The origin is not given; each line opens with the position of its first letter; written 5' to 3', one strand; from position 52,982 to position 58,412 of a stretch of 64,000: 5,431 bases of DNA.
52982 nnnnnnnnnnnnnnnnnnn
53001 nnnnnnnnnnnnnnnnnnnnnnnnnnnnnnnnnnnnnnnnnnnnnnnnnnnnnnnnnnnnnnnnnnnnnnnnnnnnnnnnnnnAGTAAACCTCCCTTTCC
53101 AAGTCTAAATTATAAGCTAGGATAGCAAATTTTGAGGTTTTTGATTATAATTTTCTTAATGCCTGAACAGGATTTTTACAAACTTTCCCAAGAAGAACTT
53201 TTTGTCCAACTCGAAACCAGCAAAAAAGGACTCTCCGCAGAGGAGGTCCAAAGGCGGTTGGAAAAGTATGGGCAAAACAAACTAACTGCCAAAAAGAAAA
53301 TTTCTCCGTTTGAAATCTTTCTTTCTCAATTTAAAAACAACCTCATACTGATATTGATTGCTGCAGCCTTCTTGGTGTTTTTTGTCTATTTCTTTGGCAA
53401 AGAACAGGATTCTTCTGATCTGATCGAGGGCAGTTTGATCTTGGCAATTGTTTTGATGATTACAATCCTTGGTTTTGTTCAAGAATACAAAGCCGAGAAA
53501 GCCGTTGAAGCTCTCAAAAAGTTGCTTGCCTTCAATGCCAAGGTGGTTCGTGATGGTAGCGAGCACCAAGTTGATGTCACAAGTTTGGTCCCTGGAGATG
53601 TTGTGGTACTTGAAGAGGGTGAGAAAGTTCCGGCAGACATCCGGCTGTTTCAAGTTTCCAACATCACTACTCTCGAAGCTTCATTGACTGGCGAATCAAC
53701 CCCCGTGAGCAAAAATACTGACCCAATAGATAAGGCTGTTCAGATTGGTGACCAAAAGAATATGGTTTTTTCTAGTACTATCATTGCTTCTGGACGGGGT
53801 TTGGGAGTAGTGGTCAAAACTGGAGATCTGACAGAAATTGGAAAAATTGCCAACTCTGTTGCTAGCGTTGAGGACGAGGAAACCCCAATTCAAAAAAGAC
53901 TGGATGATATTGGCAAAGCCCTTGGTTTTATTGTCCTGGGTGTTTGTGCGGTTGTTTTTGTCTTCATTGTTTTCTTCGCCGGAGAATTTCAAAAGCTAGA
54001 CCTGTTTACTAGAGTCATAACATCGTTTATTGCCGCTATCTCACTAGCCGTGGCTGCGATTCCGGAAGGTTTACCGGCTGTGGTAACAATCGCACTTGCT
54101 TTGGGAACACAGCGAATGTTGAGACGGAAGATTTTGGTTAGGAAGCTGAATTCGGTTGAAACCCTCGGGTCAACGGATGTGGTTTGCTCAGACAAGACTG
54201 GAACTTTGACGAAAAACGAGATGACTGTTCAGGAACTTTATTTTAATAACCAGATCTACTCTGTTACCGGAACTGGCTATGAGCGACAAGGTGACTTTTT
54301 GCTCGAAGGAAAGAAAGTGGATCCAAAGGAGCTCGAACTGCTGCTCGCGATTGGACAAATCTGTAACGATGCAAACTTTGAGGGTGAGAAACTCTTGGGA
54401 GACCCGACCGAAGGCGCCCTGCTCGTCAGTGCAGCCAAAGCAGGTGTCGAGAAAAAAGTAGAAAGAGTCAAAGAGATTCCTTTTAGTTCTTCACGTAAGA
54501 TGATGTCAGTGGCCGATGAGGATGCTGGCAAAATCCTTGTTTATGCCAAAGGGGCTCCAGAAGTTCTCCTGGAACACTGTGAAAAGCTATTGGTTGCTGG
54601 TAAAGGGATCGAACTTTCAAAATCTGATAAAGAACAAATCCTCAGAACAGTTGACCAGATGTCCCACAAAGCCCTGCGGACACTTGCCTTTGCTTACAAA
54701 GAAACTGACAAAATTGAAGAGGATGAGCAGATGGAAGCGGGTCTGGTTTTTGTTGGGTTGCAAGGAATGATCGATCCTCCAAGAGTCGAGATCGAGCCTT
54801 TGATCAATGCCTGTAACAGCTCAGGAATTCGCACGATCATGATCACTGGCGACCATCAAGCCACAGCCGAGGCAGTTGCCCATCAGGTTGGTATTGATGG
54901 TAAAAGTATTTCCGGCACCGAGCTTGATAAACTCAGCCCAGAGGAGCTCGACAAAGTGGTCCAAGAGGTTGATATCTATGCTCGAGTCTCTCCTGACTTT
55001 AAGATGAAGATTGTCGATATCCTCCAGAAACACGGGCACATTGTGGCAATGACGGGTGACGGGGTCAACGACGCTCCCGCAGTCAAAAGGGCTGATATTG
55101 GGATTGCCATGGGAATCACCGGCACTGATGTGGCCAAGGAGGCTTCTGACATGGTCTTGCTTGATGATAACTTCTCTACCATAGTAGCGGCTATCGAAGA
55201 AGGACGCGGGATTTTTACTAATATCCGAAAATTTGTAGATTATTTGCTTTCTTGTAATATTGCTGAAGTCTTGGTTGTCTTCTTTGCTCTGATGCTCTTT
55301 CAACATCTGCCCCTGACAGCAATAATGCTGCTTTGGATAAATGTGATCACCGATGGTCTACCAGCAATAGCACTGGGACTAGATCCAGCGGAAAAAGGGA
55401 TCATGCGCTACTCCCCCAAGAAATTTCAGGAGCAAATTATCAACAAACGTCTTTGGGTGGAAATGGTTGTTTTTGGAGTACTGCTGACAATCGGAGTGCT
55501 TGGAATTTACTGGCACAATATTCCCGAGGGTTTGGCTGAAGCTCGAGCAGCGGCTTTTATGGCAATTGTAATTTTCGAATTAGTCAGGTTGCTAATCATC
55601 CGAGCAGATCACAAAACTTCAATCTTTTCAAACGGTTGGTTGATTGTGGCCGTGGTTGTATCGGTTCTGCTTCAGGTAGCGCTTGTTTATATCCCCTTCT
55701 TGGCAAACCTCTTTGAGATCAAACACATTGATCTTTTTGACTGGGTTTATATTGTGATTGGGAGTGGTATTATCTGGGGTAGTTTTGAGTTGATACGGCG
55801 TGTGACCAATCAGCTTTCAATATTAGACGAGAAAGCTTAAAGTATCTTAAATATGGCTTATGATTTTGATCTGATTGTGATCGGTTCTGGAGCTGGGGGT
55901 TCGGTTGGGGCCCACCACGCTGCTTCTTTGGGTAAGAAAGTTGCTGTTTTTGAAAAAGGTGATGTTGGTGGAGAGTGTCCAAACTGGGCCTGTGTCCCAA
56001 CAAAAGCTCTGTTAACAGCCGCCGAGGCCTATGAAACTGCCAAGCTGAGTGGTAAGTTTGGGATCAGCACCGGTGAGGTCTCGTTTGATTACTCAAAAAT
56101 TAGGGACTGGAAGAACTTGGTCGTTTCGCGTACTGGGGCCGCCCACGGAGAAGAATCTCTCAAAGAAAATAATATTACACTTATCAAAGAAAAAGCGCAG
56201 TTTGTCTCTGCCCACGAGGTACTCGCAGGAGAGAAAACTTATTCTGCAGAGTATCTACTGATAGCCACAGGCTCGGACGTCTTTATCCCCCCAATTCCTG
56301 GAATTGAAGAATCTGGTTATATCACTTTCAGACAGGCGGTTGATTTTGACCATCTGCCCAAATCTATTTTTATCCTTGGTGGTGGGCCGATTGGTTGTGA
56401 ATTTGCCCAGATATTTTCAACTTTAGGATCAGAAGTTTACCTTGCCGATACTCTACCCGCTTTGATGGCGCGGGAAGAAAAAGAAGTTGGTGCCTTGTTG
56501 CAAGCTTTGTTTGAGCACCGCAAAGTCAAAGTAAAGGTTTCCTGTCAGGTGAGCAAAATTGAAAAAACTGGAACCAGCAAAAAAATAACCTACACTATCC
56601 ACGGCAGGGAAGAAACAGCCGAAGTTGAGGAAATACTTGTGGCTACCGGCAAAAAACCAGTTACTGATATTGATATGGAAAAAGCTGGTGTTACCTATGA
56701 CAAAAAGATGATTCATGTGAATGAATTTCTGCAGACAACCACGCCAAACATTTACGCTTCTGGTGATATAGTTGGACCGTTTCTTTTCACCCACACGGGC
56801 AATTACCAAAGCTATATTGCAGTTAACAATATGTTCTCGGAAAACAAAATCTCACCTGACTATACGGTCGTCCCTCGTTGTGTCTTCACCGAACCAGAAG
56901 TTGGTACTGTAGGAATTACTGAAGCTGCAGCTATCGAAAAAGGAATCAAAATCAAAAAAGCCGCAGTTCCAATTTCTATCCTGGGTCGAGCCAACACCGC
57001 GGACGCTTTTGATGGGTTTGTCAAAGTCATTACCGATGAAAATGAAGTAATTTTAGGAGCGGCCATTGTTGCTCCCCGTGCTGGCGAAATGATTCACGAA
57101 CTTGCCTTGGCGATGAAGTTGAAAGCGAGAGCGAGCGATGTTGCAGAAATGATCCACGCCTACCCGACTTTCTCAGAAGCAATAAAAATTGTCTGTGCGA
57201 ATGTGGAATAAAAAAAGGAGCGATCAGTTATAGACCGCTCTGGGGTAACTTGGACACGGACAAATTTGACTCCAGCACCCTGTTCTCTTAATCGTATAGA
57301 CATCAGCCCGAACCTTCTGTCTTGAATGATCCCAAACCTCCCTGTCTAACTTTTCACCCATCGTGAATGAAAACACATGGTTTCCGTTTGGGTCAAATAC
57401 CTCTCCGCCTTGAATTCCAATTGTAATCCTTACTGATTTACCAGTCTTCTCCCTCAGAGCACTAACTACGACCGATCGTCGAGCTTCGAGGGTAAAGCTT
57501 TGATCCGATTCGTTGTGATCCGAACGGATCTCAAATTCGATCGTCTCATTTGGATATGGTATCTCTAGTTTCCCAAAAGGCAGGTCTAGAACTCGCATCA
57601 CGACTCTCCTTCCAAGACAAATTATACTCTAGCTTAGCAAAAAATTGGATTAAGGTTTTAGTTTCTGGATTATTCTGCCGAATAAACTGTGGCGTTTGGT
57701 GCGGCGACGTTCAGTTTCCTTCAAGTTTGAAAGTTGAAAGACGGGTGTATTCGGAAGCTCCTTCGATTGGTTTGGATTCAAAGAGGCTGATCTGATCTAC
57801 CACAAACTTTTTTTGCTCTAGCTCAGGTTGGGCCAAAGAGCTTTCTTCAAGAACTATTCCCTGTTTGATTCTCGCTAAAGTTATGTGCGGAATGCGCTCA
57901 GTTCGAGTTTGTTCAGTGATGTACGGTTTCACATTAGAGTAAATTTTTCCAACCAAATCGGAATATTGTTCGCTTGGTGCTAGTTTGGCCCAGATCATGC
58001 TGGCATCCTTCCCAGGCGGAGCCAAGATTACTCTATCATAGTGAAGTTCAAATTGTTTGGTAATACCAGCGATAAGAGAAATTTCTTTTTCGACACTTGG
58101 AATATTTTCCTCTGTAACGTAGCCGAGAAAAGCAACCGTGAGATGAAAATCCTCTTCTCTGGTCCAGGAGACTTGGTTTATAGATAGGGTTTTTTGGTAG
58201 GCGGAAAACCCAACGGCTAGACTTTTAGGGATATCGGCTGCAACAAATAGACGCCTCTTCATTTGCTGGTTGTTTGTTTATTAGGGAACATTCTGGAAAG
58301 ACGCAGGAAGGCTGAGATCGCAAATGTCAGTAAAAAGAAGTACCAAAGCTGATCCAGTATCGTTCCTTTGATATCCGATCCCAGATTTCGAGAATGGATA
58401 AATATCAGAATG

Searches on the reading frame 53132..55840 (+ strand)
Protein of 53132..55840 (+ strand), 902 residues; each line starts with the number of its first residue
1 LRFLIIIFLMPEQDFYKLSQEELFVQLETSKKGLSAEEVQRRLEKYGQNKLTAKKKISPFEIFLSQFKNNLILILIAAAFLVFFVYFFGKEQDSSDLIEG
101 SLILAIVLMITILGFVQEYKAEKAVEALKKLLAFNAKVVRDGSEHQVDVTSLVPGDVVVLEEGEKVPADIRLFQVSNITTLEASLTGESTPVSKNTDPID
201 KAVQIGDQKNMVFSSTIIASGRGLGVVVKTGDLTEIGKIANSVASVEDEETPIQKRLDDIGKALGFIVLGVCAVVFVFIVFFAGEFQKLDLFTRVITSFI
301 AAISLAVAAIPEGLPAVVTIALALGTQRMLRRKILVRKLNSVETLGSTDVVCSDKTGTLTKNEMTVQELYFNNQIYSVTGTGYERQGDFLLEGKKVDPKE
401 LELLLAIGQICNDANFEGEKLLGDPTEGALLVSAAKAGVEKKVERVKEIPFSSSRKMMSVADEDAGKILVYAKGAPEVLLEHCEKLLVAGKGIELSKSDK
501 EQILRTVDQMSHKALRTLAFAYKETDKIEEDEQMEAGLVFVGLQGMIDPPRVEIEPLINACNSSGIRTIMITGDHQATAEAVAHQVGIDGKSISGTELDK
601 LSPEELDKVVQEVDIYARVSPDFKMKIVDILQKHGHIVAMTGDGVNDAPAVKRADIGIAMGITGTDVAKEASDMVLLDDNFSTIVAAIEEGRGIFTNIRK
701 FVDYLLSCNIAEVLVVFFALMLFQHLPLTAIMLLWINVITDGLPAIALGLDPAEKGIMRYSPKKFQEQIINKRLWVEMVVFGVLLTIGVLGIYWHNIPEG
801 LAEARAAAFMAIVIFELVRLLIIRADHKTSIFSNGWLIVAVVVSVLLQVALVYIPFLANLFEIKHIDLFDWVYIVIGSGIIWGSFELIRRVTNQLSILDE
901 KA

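Call 58: search_protein_families(library=pfam, proteins=[window:53132-55840:+], max_evalue=0.001)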
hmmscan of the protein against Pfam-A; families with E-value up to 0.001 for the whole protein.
window:53132-55840:+ (902 aa): 6 families
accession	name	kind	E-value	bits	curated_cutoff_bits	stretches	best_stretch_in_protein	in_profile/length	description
PF00122.25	E1-E2_ATPase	-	3.5e-53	180.2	28.1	1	133-332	4-181/181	E1-E2 ATPase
PF00689.26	Cation_ATPase_C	-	1.4e-41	142.6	27.3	1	726-890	2-174/175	Cation transporting ATPase, C-terminus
PF00690.31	Cation_ATPase_N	-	5.5e-20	71.2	20.4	1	16-81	2-68/69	Cation transporter/ATPase, N-terminus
PF13246.12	Cation_ATPase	-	3.7e-18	65.8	21.7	1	410-485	2-90/91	Cation transport ATPase (P-type)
PF00702.32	Hydrolase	-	4.3e-18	66.8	26.4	1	349-655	2-191/191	haloacid dehalogenase-like hydrolase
PF11026.13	DUF2721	-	0.00044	20.6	28.3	0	246-309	49-112/129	Protein of unknown function (DUF2721)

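Call 59: search_protein_families(library=ncbifam, proteins=[window:53132-55840:+], max_evalue=0.01)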
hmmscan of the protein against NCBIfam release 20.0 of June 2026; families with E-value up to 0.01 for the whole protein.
window:53132-55840:+ (902 aa): 24 families
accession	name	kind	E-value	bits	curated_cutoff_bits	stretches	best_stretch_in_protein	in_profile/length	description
TIGR01522.1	ATPase-IIA2_Ca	equivalog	2.5e-216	720.3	798.3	1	15-886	4-844/854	calcium-transporting P-type ATPase, PMR1-type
TIGR01116.1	ATPase-IIA1_Ca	equivalog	1.3e-201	671.8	703.4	1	64-875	2-781/799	calcium-translocating P-type ATPase, SERCA-type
TIGR01517.1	ATPase-IIB_Ca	equivalog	2.3e-151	505.9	507.05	1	21-878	42-867/882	calcium-translocating P-type ATPase, PMCA-type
TIGR01523.1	ATPase-IID_K-Na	equivalog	8.5e-151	503.6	645.05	3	407-792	442-853/997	potassium/sodium efflux P-type ATPase, fungal-type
TIGR01106.1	ATPase-IIC_X-K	subfamily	2.6e-149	499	946.1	2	14-588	16-607/997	Na,H/K antiporter P-type ATPase subunit alpha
TIGR01647.1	ATPase-IIIA_H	equivalog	1.8e-133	446.3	615.5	2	33-373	1-311/755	plasma-membrane proton-efflux P-type ATPase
TIGR01524.1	ATPase-IIIB_Mg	equivalog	5.4e-123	411.7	610.75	2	17-367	17-355/867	magnesium-translocating P-type ATPase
NF011702.0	PRK15122.1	subfamily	1.5e-114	383.9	975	2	19-367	35-392/907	magnesium-translocating P-type ATPase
TIGR01494.1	ATPase_P-type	subfamily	5.7e-98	328.4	62.3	4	608-727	358-474/478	HAD-IC family P-type ATPase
TIGR01525.1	ATPase-IB_hvy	subfamily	2.3e-73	248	346.25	3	95-373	22-273/560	heavy metal translocating P-type ATPase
TIGR01657.1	P-ATPase-V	hypoth_equivalog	4.1e-73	246.4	618.25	2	11-588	118-697/1055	ATP13A2 family polyamine export P-type ATPase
TIGR01512.1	ATPase-IB2_Cd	subfamily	1e-51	176.2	313.5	3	105-370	23-256/494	cadmium family heavy metal-translocating P-type ATPase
TIGR01511.1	ATPase-IB1_Cu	subfamily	1.2e-49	169.7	397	3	106-373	49-286/542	copper-translocating P-type ATPase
NF008262.1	PRK11033.1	equivalog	4.7e-40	137.7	1005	3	105-371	199-448/731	zinc/cadmium/mercury/lead-transporting ATPase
TIGR01497.1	kdpB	equivalog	4.9e-35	120.8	527.9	2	563-719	460-591/675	potassium-transporting ATPase subunit KdpB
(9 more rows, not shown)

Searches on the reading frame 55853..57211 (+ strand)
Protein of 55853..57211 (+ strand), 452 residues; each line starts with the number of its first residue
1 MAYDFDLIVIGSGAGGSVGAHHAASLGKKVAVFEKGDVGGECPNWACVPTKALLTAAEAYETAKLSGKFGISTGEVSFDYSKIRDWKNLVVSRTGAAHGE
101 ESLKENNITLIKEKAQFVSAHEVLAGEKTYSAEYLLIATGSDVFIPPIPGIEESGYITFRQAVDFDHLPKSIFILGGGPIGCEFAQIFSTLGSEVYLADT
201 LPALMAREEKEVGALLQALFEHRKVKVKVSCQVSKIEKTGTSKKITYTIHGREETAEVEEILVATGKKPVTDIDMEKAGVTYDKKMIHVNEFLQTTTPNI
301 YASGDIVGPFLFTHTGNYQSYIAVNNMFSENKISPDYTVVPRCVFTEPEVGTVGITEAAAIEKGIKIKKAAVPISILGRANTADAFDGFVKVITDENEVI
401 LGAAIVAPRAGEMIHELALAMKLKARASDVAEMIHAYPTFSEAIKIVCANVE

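Call 58: search_protein_families(library=pfam, proteins=[window:55853-57211:+], max_evalue=0.001)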
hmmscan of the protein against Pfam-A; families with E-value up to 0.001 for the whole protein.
window:55853-57211:+ (452 aa): 11 families
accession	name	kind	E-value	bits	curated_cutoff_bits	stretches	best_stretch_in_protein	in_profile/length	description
PF07992.20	Pyr_redox_2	-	1.3e-59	202.5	26.1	1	5-307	1-277/291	Pyridine nucleotide-disulphide oxidoreductase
PF02852.28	Pyr_redox_dim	-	1.7e-32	112.3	25.3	1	340-445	1-107/110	Pyridine nucleotide-disulphide oxidoreductase, dimerisation domain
PF00070.33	Pyr_redox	-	5.7e-16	59.2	22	1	172-246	2-78/82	Pyridine nucleotide-disulphide oxidoreductase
PF13738.12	Pyr_redox_3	-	3e-12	46.8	30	1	8-304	1-305/305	Pyridine nucleotide-disulphide oxidoreductase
PF03486.20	HI0933_like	-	2.6e-07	30.8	50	0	6-37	2-33/244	HI0933-like protein Rossmann domain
PF13450.12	NAD_binding_8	-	3.2e-06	27.8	21.9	1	9-45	1-38/68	NAD(P)-binding Rossmann-like domain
PF00890.30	FAD_binding_2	-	5.9e-06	26.2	20.4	1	6-46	1-41/414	FAD binding domain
PF02737.24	3HCDH_N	-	0.0005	20.5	22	0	172-240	2-71/180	3-hydroxyacyl-CoA dehydrogenase, NAD binding domain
PF01262.27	AlaDh_PNT_C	-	0.00062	19.7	23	0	169-218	28-78/214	Alanine dehydrogenase/PNT, C-terminal domain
PF01134.28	GIDA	-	0.00064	19.3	22.1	0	6-141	1-150/391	Glucose inhibited division protein A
PF12831.13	FAD_oxidored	-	0.00079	19.3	27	0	6-41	1-37/416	FAD dependent oxidoreductase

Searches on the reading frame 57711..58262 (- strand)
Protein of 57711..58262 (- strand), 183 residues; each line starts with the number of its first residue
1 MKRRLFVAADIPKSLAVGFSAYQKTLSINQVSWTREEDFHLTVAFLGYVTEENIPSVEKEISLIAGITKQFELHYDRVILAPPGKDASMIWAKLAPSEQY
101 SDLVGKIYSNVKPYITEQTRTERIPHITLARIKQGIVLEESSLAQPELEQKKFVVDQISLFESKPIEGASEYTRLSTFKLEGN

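Call 58: search_protein_families(library=pfam, proteins=[window:57711-58262:-], max_evalue=0.001)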
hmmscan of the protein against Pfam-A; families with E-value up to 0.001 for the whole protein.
window:57711-58262:- (183 aa): 2 families
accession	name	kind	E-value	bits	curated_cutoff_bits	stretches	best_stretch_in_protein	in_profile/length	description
PF02834.22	LigT_PEase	-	3.6e-15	56.4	23.3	1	10-91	6-87/87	LigT like Phosphoesterase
PF13563.12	2_5_RNA_ligase2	-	1.2e-07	32.4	27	1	39-162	26-147/152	2'-5' RNA ligase superfamily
